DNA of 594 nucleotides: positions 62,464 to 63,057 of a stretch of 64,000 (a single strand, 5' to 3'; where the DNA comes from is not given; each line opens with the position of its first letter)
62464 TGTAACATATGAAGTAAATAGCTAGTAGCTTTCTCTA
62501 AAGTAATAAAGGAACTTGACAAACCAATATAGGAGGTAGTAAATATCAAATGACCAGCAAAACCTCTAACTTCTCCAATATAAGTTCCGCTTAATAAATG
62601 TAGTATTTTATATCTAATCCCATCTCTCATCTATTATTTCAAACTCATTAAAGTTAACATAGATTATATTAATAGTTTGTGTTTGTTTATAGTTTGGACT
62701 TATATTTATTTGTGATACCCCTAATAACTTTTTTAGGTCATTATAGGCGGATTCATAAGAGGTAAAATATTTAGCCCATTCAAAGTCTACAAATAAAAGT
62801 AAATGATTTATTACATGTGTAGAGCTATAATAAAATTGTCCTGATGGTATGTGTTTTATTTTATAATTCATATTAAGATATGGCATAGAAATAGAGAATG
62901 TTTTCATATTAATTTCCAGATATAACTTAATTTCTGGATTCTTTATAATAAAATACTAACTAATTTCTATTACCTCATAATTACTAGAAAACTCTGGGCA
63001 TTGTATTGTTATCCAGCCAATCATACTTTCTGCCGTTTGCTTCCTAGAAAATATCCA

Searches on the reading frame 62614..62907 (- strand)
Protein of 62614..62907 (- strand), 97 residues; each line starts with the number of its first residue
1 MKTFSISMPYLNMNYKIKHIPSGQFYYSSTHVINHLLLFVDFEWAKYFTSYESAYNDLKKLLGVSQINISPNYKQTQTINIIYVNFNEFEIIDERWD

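Call 60: find_encoding_contigs(protein=window:62614-62907:-, flank=10000, max_places=6)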
Protein window:62614-62907:- (97 aa): 23 contigs read that carry it; 6 places shown.
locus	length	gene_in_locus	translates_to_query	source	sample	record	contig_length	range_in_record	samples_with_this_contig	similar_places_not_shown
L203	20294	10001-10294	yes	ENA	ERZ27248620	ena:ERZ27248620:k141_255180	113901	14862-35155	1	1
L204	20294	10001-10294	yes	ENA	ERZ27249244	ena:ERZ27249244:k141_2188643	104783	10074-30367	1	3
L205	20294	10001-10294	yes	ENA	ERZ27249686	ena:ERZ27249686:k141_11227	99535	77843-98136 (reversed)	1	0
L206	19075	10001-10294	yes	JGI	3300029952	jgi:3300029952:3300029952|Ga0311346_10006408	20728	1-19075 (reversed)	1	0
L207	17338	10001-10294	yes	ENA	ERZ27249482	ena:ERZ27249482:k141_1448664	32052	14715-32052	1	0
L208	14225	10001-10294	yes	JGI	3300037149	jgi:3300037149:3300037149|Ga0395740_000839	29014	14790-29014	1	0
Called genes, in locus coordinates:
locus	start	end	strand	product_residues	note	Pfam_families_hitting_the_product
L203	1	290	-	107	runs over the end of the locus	-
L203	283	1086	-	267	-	-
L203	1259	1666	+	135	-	PF04965:GPW_gp25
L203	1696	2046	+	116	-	-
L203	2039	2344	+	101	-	-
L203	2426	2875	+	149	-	PF00011:HSP20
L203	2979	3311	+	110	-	-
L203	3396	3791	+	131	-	-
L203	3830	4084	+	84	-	-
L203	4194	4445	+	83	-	-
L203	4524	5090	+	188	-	-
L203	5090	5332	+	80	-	-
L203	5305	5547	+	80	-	-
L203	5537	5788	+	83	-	-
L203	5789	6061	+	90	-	-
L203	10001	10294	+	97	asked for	-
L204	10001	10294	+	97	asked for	-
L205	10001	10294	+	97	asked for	-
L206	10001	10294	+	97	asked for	-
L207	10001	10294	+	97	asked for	-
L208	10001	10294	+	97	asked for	-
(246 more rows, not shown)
